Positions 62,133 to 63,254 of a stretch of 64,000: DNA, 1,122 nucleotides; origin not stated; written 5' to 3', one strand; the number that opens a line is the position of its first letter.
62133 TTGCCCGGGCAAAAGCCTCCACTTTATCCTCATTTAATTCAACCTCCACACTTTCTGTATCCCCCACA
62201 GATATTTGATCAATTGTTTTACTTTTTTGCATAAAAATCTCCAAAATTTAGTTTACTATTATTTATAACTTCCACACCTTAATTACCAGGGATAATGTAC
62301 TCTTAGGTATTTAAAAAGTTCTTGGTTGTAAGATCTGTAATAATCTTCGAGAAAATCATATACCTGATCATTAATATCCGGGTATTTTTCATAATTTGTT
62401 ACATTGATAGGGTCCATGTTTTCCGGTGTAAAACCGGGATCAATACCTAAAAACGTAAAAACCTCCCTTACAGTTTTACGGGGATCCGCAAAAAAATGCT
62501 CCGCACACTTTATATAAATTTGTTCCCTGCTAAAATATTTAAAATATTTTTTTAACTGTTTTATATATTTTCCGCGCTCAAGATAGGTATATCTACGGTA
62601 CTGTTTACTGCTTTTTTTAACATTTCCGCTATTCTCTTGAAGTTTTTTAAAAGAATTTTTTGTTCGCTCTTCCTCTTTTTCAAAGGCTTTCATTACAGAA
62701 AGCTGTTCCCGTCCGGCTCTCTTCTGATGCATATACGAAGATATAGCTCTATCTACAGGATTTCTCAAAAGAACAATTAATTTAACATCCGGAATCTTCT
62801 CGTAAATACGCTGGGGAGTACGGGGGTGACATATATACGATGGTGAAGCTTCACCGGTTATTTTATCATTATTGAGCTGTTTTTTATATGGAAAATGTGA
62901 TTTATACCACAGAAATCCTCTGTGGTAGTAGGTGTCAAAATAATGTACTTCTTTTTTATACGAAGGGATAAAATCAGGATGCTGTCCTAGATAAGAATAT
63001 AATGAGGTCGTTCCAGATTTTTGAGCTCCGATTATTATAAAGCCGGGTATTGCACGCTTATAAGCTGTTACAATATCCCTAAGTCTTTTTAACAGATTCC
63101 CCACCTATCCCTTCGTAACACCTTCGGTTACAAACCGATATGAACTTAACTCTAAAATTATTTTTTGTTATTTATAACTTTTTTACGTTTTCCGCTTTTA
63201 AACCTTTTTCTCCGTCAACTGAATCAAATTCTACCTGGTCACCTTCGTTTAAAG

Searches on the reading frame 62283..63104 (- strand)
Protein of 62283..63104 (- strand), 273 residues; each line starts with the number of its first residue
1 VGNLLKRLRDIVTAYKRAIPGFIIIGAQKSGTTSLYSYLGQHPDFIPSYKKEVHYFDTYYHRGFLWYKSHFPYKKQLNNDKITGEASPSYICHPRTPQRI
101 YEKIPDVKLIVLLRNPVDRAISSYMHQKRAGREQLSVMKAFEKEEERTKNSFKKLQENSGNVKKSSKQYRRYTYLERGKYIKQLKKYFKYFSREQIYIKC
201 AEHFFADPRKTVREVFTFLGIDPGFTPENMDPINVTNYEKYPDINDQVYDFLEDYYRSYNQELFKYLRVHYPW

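Call 33: search_protein_families(library=ncbifam, proteins=[window:62283-63104:-], max_evalue=1e-10)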
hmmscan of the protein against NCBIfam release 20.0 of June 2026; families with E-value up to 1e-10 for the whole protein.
window:62283-63104:- (273 aa): 0 families

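Call 83: search_protein_families(library=pfam, proteins=[window:62283-63104:-], max_evalue=0.001)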
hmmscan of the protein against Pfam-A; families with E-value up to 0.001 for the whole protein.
window:62283-63104:- (273 aa): 2 families
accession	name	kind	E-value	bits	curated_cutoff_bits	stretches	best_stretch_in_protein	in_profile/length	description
PF00685.33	Sulfotransfer_1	-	2.6e-19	70.1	22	1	22-233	4-191/255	Sulfotransferase domain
PF13469.12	Sulfotransfer_3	-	4.1e-16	60.3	27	2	97-222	115-213/216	Sulfotransferase family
